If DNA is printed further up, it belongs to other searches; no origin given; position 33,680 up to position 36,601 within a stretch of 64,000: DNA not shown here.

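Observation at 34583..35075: PNPase carrying an embedded, apparently catalytically complete DEDDh (DnaQ / RNase T / Orn-like) exonuclease domain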

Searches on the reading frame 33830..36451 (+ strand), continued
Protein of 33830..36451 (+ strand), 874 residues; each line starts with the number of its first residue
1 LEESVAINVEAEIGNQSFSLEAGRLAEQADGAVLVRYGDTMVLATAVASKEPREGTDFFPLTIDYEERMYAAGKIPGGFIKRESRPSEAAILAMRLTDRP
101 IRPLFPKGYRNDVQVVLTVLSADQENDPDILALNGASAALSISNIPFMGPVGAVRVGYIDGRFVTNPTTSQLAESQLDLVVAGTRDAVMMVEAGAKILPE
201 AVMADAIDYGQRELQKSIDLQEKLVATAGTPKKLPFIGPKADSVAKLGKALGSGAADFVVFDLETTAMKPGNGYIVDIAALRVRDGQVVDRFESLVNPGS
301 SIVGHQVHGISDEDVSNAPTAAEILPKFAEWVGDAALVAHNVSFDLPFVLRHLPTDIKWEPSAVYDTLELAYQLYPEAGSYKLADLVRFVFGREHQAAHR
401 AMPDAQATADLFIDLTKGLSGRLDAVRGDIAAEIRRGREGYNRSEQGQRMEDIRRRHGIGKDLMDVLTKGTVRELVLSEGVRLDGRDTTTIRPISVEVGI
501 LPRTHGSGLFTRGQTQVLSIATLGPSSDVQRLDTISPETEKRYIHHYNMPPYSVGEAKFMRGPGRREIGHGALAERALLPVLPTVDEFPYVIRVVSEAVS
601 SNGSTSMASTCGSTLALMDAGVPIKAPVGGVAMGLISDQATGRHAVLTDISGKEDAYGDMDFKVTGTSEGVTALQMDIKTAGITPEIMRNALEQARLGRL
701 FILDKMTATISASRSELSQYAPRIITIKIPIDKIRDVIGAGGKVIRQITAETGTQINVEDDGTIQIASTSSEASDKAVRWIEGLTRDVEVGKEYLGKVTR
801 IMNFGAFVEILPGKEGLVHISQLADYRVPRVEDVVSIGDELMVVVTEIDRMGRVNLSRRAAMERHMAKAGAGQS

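Call 10: find_homologous_proteins(query=window:33830-36451:+, max_evalue=1e-30)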
Query window:33830-36451:+ (874 aa): 8000 proteins with E <= 1e-30 among 8000 candidates; the best 120 are listed.
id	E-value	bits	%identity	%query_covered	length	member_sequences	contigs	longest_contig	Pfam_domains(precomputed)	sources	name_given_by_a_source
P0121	0.0e+0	1818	95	100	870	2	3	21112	PF00929.32,PF00013.36,PF03725.21,PF00575.30,PF01138.28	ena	-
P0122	0.0e+0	1814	95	100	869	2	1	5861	PF00929.32,PF00013.36,PF03725.21,PF00575.30,PF01138.28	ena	-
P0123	0.0e+0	1767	91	100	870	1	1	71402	PF00929.32,PF00013.36,PF03725.21,PF00575.30,PF01138.28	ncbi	-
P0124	0.0e+0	1748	90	100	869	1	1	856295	PF00929.32,PF00013.36,PF03725.21,PF00575.30,PF01138.28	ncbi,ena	-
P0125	0.0e+0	1747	90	100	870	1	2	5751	PF00929.32,PF00013.36,PF03725.21,PF00575.30,PF01138.28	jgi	jgi:DNA polymerase III epsilon subunit family exonuclease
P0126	0.0e+0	1747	90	100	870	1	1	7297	PF00929.32,PF00013.36,PF03725.21,PF00575.30,PF01138.28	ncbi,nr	ncbi:MAG TPA: polyribonucleotide nucleotidyltransferase [Candidatus Limnocylindria bacterium]|nr:pol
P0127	0.0e+0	1747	90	100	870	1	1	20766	PF00929.32,PF00013.36,PF03725.21,PF00575.30,PF01138.28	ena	-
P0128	0.0e+0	1747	90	100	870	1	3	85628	PF00929.32,PF00013.36,PF03725.21,PF00575.30,PF01138.28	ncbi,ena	-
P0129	0.0e+0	1745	90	100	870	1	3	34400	PF00929.32,PF00013.36,PF03725.21,PF00575.30,PF01138.28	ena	-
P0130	0.0e+0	1745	90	100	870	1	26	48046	PF00929.32,PF00013.36,PF03725.21,PF00575.30,PF01138.28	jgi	jgi:DNA polymerase III epsilon subunit family exonuclease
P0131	0.0e+0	1745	90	100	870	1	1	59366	PF00929.32,PF00013.36,PF03725.21,PF00575.30,PF01138.28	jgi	jgi:DNA polymerase III epsilon subunit family exonuclease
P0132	0.0e+0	1744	90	100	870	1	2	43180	PF00929.32,PF00013.36,PF03725.21,PF00575.30,PF01138.28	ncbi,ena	-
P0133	0.0e+0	1744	90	100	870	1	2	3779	PF00929.32,PF00013.36,PF03725.21,PF00575.30,PF01138.28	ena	-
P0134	0.0e+0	1744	90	100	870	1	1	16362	PF00929.32,PF00013.36,PF03725.21,PF00575.30,PF01138.28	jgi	jgi:DNA polymerase III epsilon subunit family exonuclease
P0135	0.0e+0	1743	90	99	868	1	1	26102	PF00929.32,PF00013.36,PF03725.21,PF00575.30,PF01138.28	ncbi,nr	ncbi:MAG TPA: polyribonucleotide nucleotidyltransferase [Candidatus Limnocylindria bacterium]|nr:pol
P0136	0.0e+0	1743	90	100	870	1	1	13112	PF00929.32,PF00013.36,PF03725.21,PF00575.30,PF01138.28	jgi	jgi:DNA polymerase III epsilon subunit family exonuclease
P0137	0.0e+0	1743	90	100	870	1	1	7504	PF00929.32,PF00013.36,PF03725.21,PF00575.30,PF01138.28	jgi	jgi:DNA polymerase III epsilon subunit family exonuclease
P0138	0.0e+0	1742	90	100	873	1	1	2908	PF00929.32,PF00013.36,PF03725.21,PF00575.30,PF01138.28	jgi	jgi:DNA polymerase III epsilon subunit family exonuclease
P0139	0.0e+0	1742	90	100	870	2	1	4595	PF00929.32,PF00013.36,PF03725.21,PF00575.30,PF01138.28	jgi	jgi:DNA polymerase III epsilon subunit family exonuclease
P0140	0.0e+0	1741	90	100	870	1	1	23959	PF00929.32,PF00013.36,PF03725.21,PF00575.30,PF01138.28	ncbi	-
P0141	0.0e+0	1737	90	100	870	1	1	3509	PF00929.32,PF00013.36,PF03725.21,PF00575.30,PF01138.28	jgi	jgi:DNA polymerase III epsilon subunit family exonuclease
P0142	0.0e+0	1737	90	99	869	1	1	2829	PF00929.32,PF00013.36,PF03725.21,PF00575.30,PF01138.28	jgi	jgi:DNA polymerase III epsilon subunit family exonuclease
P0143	0.0e+0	1736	90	100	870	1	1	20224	PF00929.32,PF00013.36,PF03725.21,PF00575.30,PF01138.28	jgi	jgi:DNA polymerase III epsilon subunit family exonuclease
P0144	0.0e+0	1706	89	100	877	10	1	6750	PF00929.32,PF00013.36,PF03725.21,PF00575.30,PF01138.28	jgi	jgi:DNA polymerase III epsilon subunit family exonuclease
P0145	0.0e+0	1698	87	100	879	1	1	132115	PF00929.32,PF00013.36,PF03725.21,PF00575.30,PF01138.28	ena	-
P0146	0.0e+0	1698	87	100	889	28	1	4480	PF00929.32,PF00013.36,PF03725.21,PF00575.30,PF01138.28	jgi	jgi:DNA polymerase III epsilon subunit family exonuclease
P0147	0.0e+0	1689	87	99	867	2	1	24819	PF00929.32,PF00013.36,PF03725.21,PF00575.30,PF01138.28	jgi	jgi:polyribonucleotide nucleotidyltransferase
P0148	0.0e+0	1687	87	100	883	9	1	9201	PF00929.32,PF00013.36,PF03725.21,PF00575.30,PF01138.28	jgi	jgi:DNA polymerase III epsilon subunit family exonuclease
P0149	0.0e+0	1687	87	100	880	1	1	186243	PF00929.32,PF00013.36,PF03725.21,PF00575.30,PF01138.28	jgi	jgi:DNA polymerase III epsilon subunit family exonuclease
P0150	0.0e+0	1687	87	100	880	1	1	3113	PF00929.32,PF00013.36,PF03725.21,PF00575.30,PF01138.28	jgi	jgi:DNA polymerase III epsilon subunit family exonuclease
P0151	0.0e+0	1687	87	100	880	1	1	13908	PF00929.32,PF00013.36,PF03725.21,PF00575.30,PF01138.28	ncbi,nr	ncbi:MAG: polyribonucleotide nucleotidyltransferase [Chloroflexota bacterium]|nr:polyribonucleotide 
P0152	0.0e+0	1685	88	99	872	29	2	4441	PF00929.32,PF00013.36,PF03725.21,PF00575.30,PF01138.28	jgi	-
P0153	0.0e+0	1683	87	99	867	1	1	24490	PF00929.32,PF00013.36,PF03725.21,PF00575.30,PF01138.28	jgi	jgi:DNA polymerase III epsilon subunit family exonuclease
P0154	0.0e+0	1680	87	99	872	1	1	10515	PF00929.32,PF00013.36,PF03725.21,PF00575.30,PF01138.28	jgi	jgi:DNA polymerase III epsilon subunit family exonuclease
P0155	0.0e+0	1679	87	99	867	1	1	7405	PF00929.32,PF00013.36,PF03725.21,PF00575.30,PF01138.28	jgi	jgi:DNA polymerase III epsilon subunit family exonuclease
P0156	0.0e+0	1678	87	99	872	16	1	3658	PF00929.32,PF00013.36,PF03725.21,PF00575.30,PF01138.28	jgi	jgi:polyribonucleotide nucleotidyltransferase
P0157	0.0e+0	1676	86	99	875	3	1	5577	PF00929.32,PF00013.36,PF03725.21,PF00575.30,PF01138.28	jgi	jgi:polyribonucleotide nucleotidyltransferase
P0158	0.0e+0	1675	87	100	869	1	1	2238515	PF00929.32,PF00013.36,PF03725.21,PF00575.30,PF01138.28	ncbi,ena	-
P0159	0.0e+0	1673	86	99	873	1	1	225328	PF00929.32,PF00013.36,PF03725.21,PF00575.30,PF01138.28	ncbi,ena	-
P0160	0.0e+0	1671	86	99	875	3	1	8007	PF00929.32,PF00013.36,PF03725.21,PF00575.30,PF01138.28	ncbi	-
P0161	0.0e+0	1670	90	95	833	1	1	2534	PF00929.32,PF00013.36,PF03725.21,PF00575.30,PF01138.28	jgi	jgi:DNA polymerase III epsilon subunit family exonuclease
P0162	0.0e+0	1669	86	100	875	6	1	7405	PF00929.32,PF00013.36,PF03725.21,PF00575.30,PF01138.28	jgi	jgi:DNA polymerase III epsilon subunit family exonuclease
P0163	0.0e+0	1669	86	100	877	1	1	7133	PF00929.32,PF00013.36,PF03725.21,PF00575.30,PF01138.28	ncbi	-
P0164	0.0e+0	1668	86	100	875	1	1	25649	PF00929.32,PF00013.36,PF03725.21,PF00575.30,PF01138.28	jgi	jgi:DNA polymerase III epsilon subunit family exonuclease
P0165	0.0e+0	1665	84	100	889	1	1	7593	PF00929.32,PF00013.36,PF03725.21,PF00575.30,PF01138.28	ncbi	-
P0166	0.0e+0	1665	86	100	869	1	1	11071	PF00929.32,PF00013.36,PF03725.21,PF00575.30,PF01138.28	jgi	jgi:DNA polymerase III epsilon subunit family exonuclease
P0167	0.0e+0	1665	86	100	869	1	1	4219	PF00929.32,PF00013.36,PF03725.21,PF00575.30,PF01138.28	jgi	jgi:DNA polymerase III epsilon subunit family exonuclease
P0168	0.0e+0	1664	86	100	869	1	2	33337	PF00929.32,PF00013.36,PF03725.21,PF00575.30,PF01138.28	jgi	jgi:polyribonucleotide nucleotidyltransferase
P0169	0.0e+0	1663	86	100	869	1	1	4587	PF00929.32,PF00013.36,PF03725.21,PF00575.30,PF01138.28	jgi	jgi:DNA polymerase III epsilon subunit family exonuclease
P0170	0.0e+0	1663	86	100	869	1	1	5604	PF00929.32,PF00013.36,PF03725.21,PF00575.30,PF01138.28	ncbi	-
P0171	0.0e+0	1662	85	100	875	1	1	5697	PF00929.32,PF00013.36,PF03725.21,PF00575.30,PF01138.28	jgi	jgi:DNA polymerase III epsilon subunit family exonuclease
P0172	0.0e+0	1661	86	99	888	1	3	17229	PF00929.32,PF00013.36,PF03725.21,PF00575.30,PF01138.28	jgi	jgi:DNA polymerase III epsilon subunit family exonuclease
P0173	0.0e+0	1661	86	99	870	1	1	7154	PF00929.32,PF00013.36,PF03725.21,PF00575.30,PF01138.28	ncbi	ncbi:MAG: polyribonucleotide nucleotidyltransferase [Candidatus Limnocylindria bacterium]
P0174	0.0e+0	1660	86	99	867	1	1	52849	PF00929.32,PF00013.36,PF03725.21,PF00575.30,PF01138.28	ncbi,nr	ncbi:MAG: polyribonucleotide nucleotidyltransferase [Chloroflexota bacterium]|nr:polyribonucleotide 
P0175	0.0e+0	1660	85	100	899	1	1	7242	PF00929.32,PF00013.36,PF03725.21,PF00575.30,PF01138.28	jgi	jgi:DNA polymerase III epsilon subunit family exonuclease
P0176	0.0e+0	1660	86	100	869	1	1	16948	PF00929.32,PF00013.36,PF03725.21,PF00575.30,PF01138.28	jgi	jgi:DNA polymerase III epsilon subunit family exonuclease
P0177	0.0e+0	1658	85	100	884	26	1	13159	PF00929.32,PF00013.36,PF03725.21,PF00575.30,PF01138.28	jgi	jgi:polyribonucleotide nucleotidyltransferase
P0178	0.0e+0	1658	86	99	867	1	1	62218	PF00929.32,PF00013.36,PF03725.21,PF00575.30,PF01138.28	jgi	jgi:polyribonucleotide nucleotidyltransferase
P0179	0.0e+0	1657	86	100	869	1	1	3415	PF00929.32,PF00013.36,PF03725.21,PF00575.30,PF01138.28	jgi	jgi:DNA polymerase III epsilon subunit family exonuclease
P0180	0.0e+0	1657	86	100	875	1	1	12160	PF00929.32,PF00013.36,PF03725.21,PF00575.30,PF01138.28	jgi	jgi:DNA polymerase III epsilon subunit family exonuclease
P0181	0.0e+0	1657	86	100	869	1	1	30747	PF00929.32,PF00013.36,PF03725.21,PF00575.30,PF01138.28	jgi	-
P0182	0.0e+0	1656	86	100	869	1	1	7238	PF00929.32,PF00013.36,PF03725.21,PF00575.30,PF01138.28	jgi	jgi:DNA polymerase III epsilon subunit family exonuclease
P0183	0.0e+0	1656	86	100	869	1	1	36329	PF00929.32,PF00013.36,PF03725.21,PF00575.30,PF01138.28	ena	-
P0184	0.0e+0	1656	86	99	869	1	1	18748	PF00929.32,PF00013.36,PF03725.21,PF00575.30,PF01138.28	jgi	jgi:DNA polymerase III epsilon subunit family exonuclease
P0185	0.0e+0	1655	85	100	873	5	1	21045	PF00929.32,PF00013.36,PF03725.21,PF00575.30,PF01138.28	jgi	jgi:DNA polymerase III epsilon subunit family exonuclease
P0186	0.0e+0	1655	86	100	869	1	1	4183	PF00929.32,PF00013.36,PF03725.21,PF00575.30,PF01138.28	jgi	jgi:DNA polymerase III epsilon subunit family exonuclease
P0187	0.0e+0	1655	86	99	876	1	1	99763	PF00929.32,PF00013.36,PF03725.21,PF00575.30,PF01138.28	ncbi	ncbi:MAG TPA: polyribonucleotide nucleotidyltransferase [Candidatus Limnocylindria bacterium]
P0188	0.0e+0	1655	86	100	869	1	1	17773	PF00929.32,PF00013.36,PF03725.21,PF00575.30,PF01138.28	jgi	jgi:DNA polymerase III epsilon subunit family exonuclease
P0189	0.0e+0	1655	86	100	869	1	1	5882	PF00929.32,PF00013.36,PF03725.21,PF00575.30,PF01138.28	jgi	jgi:DNA polymerase III epsilon subunit family exonuclease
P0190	0.0e+0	1653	85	100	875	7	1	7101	PF00929.32,PF00013.36,PF03725.21,PF00575.30,PF01138.28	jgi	jgi:polyribonucleotide nucleotidyltransferase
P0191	0.0e+0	1652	85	99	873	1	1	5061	PF00929.32,PF00013.36,PF03725.21,PF00575.30,PF01138.28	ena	-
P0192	0.0e+0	1652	84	99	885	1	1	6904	PF00929.32,PF00013.36,PF03725.21,PF00575.30,PF01138.28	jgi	jgi:DNA polymerase III epsilon subunit family exonuclease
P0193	0.0e+0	1651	86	100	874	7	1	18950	PF00929.32,PF00013.36,PF03725.21,PF00575.30,PF01138.28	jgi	jgi:DNA polymerase III epsilon subunit family exonuclease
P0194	0.0e+0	1651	85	100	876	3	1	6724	PF00929.32,PF00013.36,PF03725.21,PF00575.30,PF01138.28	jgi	jgi:DNA polymerase III epsilon subunit family exonuclease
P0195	0.0e+0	1650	85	99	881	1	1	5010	PF00929.32,PF00013.36,PF03725.21,PF00575.30,PF01138.28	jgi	jgi:polyribonucleotide nucleotidyltransferase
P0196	0.0e+0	1650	84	100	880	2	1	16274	PF00929.32,PF00013.36,PF03725.21,PF00575.30,PF01138.28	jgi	-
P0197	0.0e+0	1650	85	99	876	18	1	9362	PF00929.32,PF00013.36,PF03725.21,PF00575.30,PF01138.28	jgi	jgi:DNA polymerase III epsilon subunit family exonuclease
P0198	0.0e+0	1649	85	100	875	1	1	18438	PF00929.32,PF00013.36,PF03725.21,PF00575.30,PF01138.28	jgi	jgi:DNA polymerase III epsilon subunit family exonuclease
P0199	0.0e+0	1648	85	100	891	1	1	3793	PF00929.32,PF00013.36,PF03725.21,PF00575.30,PF01138.28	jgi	jgi:polyribonucleotide nucleotidyltransferase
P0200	0.0e+0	1648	85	100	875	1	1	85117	PF00929.32,PF00013.36,PF03725.21,PF00575.30,PF01138.28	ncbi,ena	-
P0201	0.0e+0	1647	85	100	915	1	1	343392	PF00929.32,PF00013.36,PF03725.21,PF00575.30,PF01138.28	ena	-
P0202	0.0e+0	1647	85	100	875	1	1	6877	PF00929.32,PF00013.36,PF03725.21,PF00575.30,PF01138.28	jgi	-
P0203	0.0e+0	1647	85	99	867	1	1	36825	PF00929.32,PF00013.36,PF03725.21,PF00575.30,PF01138.28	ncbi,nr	ncbi:MAG: polyribonucleotide nucleotidyltransferase [Chloroflexota bacterium]|nr:polyribonucleotide 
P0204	0.0e+0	1646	85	100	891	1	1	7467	PF00929.32,PF00013.36,PF03725.21,PF00575.30,PF01138.28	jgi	jgi:polyribonucleotide nucleotidyltransferase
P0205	0.0e+0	1645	85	100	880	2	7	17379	PF00929.32,PF00013.36,PF03725.21,PF00575.30,PF01138.28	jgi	jgi:polyribonucleotide nucleotidyltransferase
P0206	0.0e+0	1645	85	99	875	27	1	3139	PF00929.32,PF00013.36,PF03725.21,PF00575.30,PF01138.28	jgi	jgi:polyribonucleotide nucleotidyltransferase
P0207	0.0e+0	1645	85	100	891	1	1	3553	PF00929.32,PF00013.36,PF03725.21,PF00575.30,PF01138.28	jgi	jgi:polyribonucleotide nucleotidyltransferase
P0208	0.0e+0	1645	84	99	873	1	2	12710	PF00929.32,PF00013.36,PF03725.21,PF00575.30,PF01138.28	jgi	-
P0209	0.0e+0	1645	84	99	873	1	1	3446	PF00929.32,PF00013.36,PF03725.21,PF00575.30,PF01138.28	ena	-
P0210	0.0e+0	1645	84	100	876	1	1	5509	PF00929.32,PF00013.36,PF03725.21,PF00575.30,PF01138.28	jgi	jgi:DNA polymerase III epsilon subunit family exonuclease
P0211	0.0e+0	1644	84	99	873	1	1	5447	PF00929.32,PF00013.36,PF03725.21,PF00575.30,PF01138.28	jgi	-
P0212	0.0e+0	1644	85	100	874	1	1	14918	PF00929.32,PF00013.36,PF03725.21,PF00575.30,PF01138.28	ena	-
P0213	0.0e+0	1644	84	100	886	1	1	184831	PF00929.32,PF00013.36,PF03725.21,PF00575.30,PF01138.28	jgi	jgi:polyribonucleotide nucleotidyltransferase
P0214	0.0e+0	1644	85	100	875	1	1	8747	PF00929.32,PF00013.36,PF03725.21,PF00575.30,PF01138.28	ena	-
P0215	0.0e+0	1644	85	100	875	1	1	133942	PF00929.32,PF00013.36,PF03725.21,PF00575.30,PF01138.28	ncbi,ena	-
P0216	0.0e+0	1644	85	100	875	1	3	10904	PF00929.32,PF00013.36,PF03725.21,PF00575.30,PF01138.28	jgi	jgi:DNA polymerase III epsilon subunit family exonuclease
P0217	0.0e+0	1643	84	100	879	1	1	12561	PF00929.32,PF00013.36,PF03725.21,PF00575.30,PF01138.28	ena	-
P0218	0.0e+0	1643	85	100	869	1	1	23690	PF00929.32,PF00013.36,PF03725.21,PF00575.30,PF01138.28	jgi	-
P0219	0.0e+0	1643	84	100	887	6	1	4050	PF00929.32,PF00013.36,PF03725.21,PF00575.30,PF01138.28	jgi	jgi:DNA polymerase III epsilon subunit family exonuclease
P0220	0.0e+0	1642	85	99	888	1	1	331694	PF00929.32,PF00013.36,PF03725.21,PF00575.30,PF01138.28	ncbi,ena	-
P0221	0.0e+0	1642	85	100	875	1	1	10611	PF00929.32,PF00013.36,PF03725.21,PF00575.30,PF01138.28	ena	-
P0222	0.0e+0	1642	85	100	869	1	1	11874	PF00929.32,PF00013.36,PF03725.21,PF00575.30,PF01138.28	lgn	-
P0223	0.0e+0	1642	85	99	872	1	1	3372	PF00929.32,PF00013.36,PF03725.21,PF00575.30,PF01138.28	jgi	jgi:DNA polymerase III epsilon subunit family exonuclease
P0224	0.0e+0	1642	85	100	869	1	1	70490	PF00929.32,PF00013.36,PF03725.21,PF00575.30,PF01138.28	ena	-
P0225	0.0e+0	1641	84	100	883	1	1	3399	PF00929.32,PF00013.36,PF03725.21,PF00575.30,PF01138.28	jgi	jgi:DNA polymerase III epsilon subunit family exonuclease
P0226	0.0e+0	1641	84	100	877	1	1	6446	PF00929.32,PF00013.36,PF03725.21,PF00575.30,PF01138.28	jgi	jgi:polyribonucleotide nucleotidyltransferase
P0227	0.0e+0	1640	85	99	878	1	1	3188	PF00929.32,PF00013.36,PF03725.21,PF00575.30,PF01138.28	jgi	jgi:DNA polymerase III epsilon subunit family exonuclease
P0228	0.0e+0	1640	84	100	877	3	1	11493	PF00929.32,PF00013.36,PF03725.21,PF00575.30,PF01138.28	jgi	-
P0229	0.0e+0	1640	84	100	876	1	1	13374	PF00929.32,PF00013.36,PF03725.21,PF00575.30,PF01138.28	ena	-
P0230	0.0e+0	1640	84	99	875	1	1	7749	PF00929.32,PF00013.36,PF03725.21,PF00575.30,PF01138.28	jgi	jgi:polyribonucleotide nucleotidyltransferase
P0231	0.0e+0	1640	84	99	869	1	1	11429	PF00929.32,PF00013.36,PF03725.21,PF00575.30,PF01138.28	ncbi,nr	ncbi:MAG TPA: polyribonucleotide nucleotidyltransferase [Candidatus Limnocylindria bacterium]|nr:pol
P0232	0.0e+0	1640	85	100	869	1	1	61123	PF00929.32,PF00013.36,PF03725.21,PF00575.30,PF01138.28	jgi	-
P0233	0.0e+0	1640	85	99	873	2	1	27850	PF00929.32,PF00013.36,PF03725.21,PF00575.30,PF01138.28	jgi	jgi:DNA polymerase III epsilon subunit family exonuclease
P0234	0.0e+0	1640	86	97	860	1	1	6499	PF00929.32,PF00013.36,PF03725.21,PF00575.30,PF01138.28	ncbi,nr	ncbi:MAG TPA: polyribonucleotide nucleotidyltransferase, partial [Candidatus Limnocylindria bacteriu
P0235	0.0e+0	1639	84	100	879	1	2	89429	PF00929.32,PF00013.36,PF03725.21,PF00575.30,PF01138.28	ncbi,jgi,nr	ncbi:MAG TPA: polyribonucleotide nucleotidyltransferase [Candidatus Limnocylindrales bacterium]|jgi:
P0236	0.0e+0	1639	85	100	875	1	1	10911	PF00929.32,PF00013.36,PF03725.21,PF00575.30,PF01138.28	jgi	jgi:DNA polymerase III epsilon subunit family exonuclease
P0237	0.0e+0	1639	85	99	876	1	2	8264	PF00929.32,PF00013.36,PF03725.21,PF00575.30,PF01138.28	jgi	jgi:DNA polymerase III epsilon subunit family exonuclease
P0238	0.0e+0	1638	85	99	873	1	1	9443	PF00929.32,PF00013.36,PF03725.21,PF00575.30,PF01138.28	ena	-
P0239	0.0e+0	1638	84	100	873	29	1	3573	PF00929.32,PF00013.36,PF03725.21,PF00575.30,PF01138.28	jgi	jgi:polyribonucleotide nucleotidyltransferase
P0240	0.0e+0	1638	84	100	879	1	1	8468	PF00929.32,PF00013.36,PF03725.21,PF00575.30,PF01138.28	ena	-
